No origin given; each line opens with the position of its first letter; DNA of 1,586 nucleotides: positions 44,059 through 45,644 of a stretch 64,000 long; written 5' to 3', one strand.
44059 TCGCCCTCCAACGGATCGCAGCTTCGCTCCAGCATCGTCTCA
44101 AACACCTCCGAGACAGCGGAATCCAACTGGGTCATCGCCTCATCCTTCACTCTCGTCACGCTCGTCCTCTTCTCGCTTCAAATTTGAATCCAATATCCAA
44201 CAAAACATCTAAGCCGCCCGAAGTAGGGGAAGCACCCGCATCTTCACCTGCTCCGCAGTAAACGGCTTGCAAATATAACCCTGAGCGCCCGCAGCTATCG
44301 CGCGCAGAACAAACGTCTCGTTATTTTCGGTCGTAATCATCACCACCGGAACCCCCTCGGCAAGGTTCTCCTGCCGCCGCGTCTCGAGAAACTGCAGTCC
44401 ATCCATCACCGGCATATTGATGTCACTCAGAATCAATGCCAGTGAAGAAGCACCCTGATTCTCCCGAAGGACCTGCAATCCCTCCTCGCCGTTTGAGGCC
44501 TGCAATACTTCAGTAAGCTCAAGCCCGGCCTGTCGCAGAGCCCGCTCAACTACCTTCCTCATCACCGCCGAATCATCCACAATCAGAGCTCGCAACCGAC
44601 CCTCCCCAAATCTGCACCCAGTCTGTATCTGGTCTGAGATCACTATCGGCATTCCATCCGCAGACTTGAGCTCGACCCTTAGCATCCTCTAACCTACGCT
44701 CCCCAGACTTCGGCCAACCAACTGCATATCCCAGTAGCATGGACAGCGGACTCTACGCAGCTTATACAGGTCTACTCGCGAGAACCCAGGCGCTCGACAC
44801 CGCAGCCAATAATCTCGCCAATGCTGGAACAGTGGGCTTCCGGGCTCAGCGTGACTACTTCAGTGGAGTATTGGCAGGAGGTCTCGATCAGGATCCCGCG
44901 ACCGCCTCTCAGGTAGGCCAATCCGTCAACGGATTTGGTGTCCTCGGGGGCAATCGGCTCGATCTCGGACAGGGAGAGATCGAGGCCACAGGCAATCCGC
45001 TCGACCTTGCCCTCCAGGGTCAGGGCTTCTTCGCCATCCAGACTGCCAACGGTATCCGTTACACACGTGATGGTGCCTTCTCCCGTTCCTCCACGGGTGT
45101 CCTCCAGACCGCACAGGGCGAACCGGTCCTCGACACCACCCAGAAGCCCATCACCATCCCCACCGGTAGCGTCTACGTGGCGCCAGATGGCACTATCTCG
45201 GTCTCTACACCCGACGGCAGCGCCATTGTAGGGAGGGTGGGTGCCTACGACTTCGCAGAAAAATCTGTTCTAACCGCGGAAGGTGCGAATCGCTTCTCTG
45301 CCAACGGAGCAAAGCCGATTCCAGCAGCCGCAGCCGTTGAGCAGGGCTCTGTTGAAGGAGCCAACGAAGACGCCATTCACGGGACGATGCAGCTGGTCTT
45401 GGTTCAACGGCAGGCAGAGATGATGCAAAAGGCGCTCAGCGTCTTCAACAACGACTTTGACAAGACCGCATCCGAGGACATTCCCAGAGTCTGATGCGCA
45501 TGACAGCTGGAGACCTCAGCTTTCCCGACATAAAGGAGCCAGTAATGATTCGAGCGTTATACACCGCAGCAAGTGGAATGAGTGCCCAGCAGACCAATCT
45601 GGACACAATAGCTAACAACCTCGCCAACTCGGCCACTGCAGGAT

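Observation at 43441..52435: The 8.4-kb cheX-cheY / flgF-flgL module is bracketed by ~260-290 bp imperfect inverted repeats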

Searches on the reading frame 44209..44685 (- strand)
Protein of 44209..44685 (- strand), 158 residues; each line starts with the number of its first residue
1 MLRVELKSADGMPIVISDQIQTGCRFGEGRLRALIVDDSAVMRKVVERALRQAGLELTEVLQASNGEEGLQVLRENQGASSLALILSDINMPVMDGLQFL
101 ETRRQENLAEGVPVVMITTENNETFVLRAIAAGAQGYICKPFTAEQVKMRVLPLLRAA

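Call 9: search_protein_families(library=pfam, proteins=[window:44209-44685:-])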
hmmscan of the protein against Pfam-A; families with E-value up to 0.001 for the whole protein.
window:44209-44685:- (158 aa): 1 family
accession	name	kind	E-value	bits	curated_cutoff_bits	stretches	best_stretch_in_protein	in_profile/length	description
PF00072.30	Response_reg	-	1.5e-24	86.7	30.2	1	34-150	2-109/111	Response regulator receiver domain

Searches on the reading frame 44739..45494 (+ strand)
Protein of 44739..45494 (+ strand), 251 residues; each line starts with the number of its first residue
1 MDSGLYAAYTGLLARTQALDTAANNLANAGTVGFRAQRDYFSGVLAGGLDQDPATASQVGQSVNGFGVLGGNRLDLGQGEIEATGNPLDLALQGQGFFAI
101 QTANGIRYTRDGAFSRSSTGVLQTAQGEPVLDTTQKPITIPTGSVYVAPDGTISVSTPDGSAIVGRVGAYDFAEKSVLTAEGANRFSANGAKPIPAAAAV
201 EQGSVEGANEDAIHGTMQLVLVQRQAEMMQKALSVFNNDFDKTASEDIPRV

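Call 9: search_protein_families(library=pfam, proteins=[window:44739-45494:+])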
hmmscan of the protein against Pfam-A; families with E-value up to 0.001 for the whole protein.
window:44739-45494:+ (251 aa): 2 families
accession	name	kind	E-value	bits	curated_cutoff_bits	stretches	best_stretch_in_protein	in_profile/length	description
PF22692.1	LlgE_F_G_D1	-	2.5e-15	56.8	27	1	91-155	1-64/64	Flagellar hook protein FlgE/F/G D1 domain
PF00460.25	Flg_bb_rod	-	5.6e-07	29.8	20.7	1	5-35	1-31/31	Flagella basal body rod protein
